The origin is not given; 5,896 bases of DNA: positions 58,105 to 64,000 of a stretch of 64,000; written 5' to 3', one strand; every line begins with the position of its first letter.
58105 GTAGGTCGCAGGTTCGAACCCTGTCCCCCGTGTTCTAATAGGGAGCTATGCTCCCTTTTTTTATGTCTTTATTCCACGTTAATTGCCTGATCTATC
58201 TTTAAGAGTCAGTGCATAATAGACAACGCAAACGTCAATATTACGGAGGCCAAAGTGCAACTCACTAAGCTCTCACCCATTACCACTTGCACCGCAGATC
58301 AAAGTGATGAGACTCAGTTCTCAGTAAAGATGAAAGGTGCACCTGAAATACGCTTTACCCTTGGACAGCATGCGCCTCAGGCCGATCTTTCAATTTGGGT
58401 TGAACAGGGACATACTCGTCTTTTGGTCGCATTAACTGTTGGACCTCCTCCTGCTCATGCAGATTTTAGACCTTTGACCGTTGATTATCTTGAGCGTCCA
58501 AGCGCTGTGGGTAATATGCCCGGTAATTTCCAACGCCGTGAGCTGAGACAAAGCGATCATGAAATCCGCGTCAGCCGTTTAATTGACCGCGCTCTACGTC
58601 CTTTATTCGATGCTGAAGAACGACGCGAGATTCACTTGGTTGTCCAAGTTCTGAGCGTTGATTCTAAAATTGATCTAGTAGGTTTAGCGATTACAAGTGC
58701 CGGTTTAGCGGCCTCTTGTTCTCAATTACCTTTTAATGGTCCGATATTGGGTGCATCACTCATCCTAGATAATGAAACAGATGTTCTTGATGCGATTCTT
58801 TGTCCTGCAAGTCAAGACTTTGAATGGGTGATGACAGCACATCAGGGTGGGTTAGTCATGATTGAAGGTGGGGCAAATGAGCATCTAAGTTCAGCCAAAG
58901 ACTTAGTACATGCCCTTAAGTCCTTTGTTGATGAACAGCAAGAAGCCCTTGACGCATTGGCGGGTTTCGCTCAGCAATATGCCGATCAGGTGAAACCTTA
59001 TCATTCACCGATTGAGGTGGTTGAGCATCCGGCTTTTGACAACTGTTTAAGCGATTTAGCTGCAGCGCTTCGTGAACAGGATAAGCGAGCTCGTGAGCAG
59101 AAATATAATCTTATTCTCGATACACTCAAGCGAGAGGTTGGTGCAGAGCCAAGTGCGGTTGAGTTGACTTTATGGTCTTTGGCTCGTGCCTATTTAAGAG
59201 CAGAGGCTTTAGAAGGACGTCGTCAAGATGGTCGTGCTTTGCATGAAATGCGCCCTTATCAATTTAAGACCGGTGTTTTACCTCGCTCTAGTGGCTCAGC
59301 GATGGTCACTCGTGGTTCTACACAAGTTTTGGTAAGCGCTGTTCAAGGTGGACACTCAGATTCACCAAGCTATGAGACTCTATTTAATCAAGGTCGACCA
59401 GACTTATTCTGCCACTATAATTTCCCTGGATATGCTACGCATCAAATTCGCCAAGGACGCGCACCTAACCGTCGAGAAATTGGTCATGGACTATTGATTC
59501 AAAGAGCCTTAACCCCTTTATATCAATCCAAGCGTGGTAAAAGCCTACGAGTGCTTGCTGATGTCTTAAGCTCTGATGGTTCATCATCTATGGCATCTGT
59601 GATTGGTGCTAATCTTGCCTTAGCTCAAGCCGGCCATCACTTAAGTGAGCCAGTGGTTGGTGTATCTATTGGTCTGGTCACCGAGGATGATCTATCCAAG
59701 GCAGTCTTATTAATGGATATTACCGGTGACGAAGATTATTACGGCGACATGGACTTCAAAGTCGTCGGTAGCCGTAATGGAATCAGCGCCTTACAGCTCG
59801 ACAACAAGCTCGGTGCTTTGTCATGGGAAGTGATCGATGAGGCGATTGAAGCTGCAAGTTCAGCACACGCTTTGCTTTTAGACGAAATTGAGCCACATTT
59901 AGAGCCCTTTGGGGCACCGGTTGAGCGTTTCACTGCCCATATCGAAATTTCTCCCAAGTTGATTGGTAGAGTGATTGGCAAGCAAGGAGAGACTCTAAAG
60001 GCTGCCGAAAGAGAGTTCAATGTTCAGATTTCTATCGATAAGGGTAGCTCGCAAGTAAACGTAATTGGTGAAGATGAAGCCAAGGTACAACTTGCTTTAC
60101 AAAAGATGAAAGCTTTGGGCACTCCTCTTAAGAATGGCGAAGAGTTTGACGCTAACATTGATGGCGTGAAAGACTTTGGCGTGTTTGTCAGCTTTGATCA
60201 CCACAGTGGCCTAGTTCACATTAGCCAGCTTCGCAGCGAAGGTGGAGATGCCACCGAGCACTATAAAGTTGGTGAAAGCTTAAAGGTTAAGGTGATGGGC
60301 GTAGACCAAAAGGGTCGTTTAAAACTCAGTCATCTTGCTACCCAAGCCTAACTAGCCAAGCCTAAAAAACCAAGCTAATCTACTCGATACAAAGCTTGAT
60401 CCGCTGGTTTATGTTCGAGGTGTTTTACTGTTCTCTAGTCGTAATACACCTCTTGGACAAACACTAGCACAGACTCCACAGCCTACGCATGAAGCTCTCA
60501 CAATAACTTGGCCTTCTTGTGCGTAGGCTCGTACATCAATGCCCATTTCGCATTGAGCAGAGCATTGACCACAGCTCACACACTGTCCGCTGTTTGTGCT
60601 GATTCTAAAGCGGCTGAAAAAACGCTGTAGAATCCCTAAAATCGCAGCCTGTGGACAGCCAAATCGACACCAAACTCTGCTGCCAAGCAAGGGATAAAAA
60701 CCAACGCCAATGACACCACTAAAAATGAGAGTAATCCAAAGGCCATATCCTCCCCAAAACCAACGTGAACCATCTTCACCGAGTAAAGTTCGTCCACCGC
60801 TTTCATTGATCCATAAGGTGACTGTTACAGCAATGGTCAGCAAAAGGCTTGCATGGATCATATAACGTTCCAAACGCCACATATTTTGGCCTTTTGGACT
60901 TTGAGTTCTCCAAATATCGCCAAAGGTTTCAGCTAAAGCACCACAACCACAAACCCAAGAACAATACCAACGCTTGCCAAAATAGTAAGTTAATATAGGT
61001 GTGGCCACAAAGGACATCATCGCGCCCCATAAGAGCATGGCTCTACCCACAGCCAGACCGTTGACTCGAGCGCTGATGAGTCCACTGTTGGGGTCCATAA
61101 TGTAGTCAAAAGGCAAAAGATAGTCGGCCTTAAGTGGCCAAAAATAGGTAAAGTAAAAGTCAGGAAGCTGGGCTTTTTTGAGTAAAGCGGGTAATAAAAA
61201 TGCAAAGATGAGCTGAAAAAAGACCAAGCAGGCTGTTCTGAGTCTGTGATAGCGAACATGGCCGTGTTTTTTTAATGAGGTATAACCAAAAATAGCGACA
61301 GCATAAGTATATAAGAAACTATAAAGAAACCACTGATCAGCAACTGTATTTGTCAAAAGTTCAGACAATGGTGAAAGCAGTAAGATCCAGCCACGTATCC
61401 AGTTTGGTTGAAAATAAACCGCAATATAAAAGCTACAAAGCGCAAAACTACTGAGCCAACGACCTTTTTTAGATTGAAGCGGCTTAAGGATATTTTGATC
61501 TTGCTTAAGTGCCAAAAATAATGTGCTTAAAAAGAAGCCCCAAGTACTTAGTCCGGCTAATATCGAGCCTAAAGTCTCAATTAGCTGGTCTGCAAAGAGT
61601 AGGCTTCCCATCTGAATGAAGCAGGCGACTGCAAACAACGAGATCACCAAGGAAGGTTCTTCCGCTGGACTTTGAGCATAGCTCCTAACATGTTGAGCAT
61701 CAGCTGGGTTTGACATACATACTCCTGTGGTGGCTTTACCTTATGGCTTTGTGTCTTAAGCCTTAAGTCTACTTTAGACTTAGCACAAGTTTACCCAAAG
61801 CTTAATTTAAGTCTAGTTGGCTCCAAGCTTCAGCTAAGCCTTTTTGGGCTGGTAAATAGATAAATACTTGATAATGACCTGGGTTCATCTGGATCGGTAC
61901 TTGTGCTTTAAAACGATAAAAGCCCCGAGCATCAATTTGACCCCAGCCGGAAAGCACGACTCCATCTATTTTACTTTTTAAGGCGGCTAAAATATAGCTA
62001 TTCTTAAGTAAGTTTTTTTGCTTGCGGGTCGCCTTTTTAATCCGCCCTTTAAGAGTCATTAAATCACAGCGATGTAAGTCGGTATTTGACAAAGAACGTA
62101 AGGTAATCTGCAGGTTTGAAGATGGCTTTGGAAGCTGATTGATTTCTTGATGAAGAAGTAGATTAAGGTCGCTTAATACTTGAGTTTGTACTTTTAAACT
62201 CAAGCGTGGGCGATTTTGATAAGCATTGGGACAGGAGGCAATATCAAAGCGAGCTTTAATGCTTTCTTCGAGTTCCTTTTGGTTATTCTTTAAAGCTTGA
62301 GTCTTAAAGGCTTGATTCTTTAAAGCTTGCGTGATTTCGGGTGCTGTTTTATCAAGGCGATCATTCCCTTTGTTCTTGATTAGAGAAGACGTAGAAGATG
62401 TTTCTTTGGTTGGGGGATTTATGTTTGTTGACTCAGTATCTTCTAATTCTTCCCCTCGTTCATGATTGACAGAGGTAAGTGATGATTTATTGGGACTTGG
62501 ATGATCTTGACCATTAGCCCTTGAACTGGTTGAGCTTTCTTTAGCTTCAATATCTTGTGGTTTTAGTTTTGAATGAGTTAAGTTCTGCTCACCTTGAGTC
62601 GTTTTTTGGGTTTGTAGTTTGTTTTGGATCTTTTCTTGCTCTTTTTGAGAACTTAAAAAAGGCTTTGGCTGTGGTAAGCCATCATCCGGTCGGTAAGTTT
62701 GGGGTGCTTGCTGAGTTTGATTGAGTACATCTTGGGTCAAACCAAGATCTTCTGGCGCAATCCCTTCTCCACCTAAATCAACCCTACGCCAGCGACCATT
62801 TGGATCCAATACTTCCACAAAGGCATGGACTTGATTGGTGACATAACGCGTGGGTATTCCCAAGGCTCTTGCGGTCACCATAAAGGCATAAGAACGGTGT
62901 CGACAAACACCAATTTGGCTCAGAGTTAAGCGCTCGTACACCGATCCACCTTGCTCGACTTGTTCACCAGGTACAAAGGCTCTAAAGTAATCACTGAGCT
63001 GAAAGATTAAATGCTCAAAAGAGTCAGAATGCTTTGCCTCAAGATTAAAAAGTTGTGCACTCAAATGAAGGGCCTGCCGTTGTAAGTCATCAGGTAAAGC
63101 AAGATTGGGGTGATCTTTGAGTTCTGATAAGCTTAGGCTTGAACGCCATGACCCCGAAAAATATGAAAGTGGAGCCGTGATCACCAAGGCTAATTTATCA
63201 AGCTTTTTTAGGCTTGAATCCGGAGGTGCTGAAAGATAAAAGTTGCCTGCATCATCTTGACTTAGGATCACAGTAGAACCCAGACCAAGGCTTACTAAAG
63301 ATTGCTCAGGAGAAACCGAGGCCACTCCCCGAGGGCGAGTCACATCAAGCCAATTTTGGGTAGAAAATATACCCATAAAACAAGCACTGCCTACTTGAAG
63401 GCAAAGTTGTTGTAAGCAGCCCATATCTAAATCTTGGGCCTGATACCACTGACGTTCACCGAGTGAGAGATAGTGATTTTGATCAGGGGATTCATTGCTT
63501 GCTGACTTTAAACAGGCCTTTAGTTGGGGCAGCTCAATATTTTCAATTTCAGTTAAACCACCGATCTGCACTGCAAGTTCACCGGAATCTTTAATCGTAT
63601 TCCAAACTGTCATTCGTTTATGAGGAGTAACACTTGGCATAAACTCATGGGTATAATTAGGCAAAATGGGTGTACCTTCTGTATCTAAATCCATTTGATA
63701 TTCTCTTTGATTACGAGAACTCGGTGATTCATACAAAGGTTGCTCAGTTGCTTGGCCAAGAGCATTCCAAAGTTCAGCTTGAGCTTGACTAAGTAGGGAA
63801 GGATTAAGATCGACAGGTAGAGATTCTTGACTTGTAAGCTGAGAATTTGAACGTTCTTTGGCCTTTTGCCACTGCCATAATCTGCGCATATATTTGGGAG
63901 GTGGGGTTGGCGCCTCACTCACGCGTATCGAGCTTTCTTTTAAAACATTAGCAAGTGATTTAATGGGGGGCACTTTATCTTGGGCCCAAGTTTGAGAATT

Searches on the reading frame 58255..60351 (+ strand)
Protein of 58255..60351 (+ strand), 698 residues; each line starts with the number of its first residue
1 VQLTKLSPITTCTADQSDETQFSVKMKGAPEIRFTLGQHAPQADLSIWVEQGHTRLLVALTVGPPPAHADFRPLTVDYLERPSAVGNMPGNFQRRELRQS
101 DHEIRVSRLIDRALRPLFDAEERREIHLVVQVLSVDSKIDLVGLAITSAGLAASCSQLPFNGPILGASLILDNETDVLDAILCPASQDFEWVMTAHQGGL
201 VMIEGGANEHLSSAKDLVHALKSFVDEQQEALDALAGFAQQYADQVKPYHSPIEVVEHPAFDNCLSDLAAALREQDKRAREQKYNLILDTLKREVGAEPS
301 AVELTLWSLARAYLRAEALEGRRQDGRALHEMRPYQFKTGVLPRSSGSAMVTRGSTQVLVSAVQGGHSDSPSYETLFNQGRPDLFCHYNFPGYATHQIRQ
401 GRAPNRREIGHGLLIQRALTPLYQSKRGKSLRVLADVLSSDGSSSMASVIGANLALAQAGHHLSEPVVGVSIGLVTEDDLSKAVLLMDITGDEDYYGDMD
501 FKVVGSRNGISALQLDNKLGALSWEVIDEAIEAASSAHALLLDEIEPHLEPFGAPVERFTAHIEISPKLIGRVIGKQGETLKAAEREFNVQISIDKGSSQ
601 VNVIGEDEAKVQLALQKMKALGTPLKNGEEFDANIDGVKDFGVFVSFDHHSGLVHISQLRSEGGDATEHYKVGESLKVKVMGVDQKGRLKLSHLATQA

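Call 6: search_protein_families(library=pfam, proteins=[window:58255-60351:+], max_evalue=0.001)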
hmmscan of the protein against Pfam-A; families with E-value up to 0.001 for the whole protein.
window:58255-60351:+ (698 aa): 5 families
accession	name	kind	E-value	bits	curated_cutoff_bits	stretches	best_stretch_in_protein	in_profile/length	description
PF01138.27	RNase_PH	-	8.2e-45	152.8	25.5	2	331-460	1-128/130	3' exoribonuclease family, domain 1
PF00575.29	S1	-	3.5e-12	47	22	1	626-693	3-73/74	S1 RNA binding domain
PF00013.35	KH_1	-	3.4e-10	39.9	21.5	1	561-618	2-64/66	KH domain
PF03725.20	RNase_PH_C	-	1e-07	32.2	20.8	1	466-536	2-66/67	3' exoribonuclease family, domain 2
PF13083.13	KH_KhpA-B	-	0.0006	20.1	32.1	0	561-583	31-53/73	KhpA/KhpB, KH domain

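Call 70: list_cluster_members(proteins=[window:58255-60351:+, window:50880-51608:+, window:47391-48338:-, window:60409-61716:-, window:53971-54369:+, window:54374-54973:+])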
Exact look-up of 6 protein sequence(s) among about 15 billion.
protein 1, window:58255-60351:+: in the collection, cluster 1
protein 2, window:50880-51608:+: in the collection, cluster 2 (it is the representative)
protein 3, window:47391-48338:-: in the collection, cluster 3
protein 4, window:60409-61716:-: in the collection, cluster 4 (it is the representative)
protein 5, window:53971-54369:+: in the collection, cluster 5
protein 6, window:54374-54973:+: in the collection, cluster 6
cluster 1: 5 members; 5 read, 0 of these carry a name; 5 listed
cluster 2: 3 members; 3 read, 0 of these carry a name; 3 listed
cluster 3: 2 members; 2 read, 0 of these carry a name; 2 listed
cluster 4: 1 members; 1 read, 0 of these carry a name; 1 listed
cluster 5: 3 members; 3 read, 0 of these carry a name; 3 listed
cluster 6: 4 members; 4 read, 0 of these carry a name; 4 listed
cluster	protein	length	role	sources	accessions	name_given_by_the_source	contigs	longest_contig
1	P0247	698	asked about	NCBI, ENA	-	-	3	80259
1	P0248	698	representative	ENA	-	-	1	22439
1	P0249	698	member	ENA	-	-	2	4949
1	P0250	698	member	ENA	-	-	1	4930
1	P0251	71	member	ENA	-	-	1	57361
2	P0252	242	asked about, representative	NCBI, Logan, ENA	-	-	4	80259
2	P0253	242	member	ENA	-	-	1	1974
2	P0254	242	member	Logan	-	-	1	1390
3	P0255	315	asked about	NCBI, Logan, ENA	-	-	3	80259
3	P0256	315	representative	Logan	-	-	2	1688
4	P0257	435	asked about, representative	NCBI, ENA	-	-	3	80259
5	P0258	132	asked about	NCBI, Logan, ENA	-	-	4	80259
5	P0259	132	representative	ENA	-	-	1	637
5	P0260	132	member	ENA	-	-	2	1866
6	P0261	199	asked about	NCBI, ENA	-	-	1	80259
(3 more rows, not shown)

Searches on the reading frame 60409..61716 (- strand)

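Call 6: search_protein_families(library=pfam, proteins=[window:60409-61716:-], max_evalue=0.001)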
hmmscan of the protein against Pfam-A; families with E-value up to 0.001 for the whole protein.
window:60409-61716:- (435 aa): 9 families
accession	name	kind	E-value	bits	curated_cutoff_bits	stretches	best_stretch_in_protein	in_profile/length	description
PF13187.11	Fer4_9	-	6e-08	33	27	1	378-424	1-51/52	4Fe-4S dicluster domain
PF12801.12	Fer4_5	-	6.6e-08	32.8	22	1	231-267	3-39/48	4Fe-4S binding domain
PF14697.11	Fer4_21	-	1.8e-07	31.6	35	1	376-421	5-52/59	4Fe-4S dicluster domain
PF13237.11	Fer4_10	-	9.8e-07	29.1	25.5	1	373-421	3-53/53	4Fe-4S dicluster domain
PF12838.12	Fer4_7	-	1.4e-06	29.1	27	1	378-424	1-52/52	4Fe-4S dicluster domain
PF00037.32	Fer4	-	2e-05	24.6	21.1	1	405-425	3-23/24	4Fe-4S binding domain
PF13534.11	Fer4_17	-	3.8e-05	24.6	22.2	0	376-394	43-61/61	4Fe-4S dicluster domain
PF12837.12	Fer4_6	-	0.00016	21.9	25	1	405-425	4-24/24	4Fe-4S binding domain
PF12797.12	Fer4_2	-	0.0008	19.7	24.5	1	404-421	4-21/22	4Fe-4S binding domain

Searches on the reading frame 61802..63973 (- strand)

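Call 6: search_protein_families(library=pfam, proteins=[window:61802-63973:-], max_evalue=0.001)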
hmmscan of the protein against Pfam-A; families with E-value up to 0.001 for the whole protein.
window:61802-63973:- (723 aa): 1 family
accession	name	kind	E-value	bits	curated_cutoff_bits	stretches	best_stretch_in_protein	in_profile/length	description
PF01841.26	Transglut_core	-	4e-09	37.1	23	1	338-399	36-107/108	Transglutaminase-like superfamily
